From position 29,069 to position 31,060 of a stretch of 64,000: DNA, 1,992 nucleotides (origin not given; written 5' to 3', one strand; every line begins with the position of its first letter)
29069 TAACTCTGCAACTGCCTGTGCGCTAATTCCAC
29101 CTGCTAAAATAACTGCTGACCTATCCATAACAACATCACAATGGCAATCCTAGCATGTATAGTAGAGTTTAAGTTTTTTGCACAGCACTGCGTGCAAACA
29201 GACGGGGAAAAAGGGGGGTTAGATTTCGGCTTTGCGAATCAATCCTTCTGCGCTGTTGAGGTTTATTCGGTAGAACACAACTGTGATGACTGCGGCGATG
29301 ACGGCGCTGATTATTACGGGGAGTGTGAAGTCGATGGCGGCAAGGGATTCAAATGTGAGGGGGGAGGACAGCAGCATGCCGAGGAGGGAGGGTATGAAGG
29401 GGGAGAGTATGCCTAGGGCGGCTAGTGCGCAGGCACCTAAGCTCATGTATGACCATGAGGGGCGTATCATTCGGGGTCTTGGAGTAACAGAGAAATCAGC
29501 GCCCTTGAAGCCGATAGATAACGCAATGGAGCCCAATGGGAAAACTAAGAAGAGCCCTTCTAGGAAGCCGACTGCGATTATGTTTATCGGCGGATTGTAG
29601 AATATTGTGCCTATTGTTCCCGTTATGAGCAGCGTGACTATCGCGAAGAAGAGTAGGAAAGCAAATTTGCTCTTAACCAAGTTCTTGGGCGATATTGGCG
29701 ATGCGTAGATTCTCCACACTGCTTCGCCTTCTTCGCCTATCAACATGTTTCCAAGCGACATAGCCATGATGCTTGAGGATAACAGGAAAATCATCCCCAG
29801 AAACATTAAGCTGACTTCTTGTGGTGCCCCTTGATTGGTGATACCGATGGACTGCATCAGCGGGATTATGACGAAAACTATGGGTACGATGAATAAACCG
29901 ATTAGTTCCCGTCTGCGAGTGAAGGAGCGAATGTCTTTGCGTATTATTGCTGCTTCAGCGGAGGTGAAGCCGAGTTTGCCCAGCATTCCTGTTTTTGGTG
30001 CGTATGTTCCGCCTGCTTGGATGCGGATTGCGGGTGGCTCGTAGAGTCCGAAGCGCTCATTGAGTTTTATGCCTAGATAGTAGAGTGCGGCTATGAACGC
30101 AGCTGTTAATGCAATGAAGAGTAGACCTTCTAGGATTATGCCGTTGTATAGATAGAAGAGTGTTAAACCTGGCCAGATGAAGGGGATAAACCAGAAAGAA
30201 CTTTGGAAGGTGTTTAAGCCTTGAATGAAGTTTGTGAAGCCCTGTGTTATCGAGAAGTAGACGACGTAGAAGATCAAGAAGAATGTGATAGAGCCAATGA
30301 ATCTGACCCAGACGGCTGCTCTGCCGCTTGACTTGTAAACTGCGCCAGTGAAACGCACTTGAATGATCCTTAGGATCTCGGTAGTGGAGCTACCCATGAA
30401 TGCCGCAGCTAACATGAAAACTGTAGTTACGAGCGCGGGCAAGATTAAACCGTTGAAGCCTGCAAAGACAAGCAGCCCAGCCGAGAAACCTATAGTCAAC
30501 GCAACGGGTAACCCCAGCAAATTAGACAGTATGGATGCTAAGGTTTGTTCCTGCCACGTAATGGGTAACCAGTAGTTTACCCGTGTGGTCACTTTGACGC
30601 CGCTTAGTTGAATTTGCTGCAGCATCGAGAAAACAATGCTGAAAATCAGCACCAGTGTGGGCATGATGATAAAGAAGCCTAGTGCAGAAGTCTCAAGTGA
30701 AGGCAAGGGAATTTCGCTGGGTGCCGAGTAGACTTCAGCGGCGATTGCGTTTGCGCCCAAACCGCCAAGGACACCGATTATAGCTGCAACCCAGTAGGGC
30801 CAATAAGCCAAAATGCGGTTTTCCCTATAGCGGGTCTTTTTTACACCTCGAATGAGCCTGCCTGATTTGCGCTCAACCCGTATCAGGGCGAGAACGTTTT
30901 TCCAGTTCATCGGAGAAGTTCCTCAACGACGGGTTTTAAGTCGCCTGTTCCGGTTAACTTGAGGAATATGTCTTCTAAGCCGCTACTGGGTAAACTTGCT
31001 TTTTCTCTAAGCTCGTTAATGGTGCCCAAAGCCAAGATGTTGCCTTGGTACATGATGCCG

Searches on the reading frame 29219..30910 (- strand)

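Call 52: search_protein_families(library=pfam, proteins=[window:29219-30910:-], max_evalue=0.001)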
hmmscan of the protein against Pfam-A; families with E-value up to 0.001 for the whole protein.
window:29219-30910:- (563 aa): 1 family
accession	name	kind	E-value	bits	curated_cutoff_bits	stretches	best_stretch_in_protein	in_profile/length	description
PF09847.15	12TM_1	-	2.3e-05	24.2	33.2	1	70-445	23-368/448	Membrane protein of 12 TMs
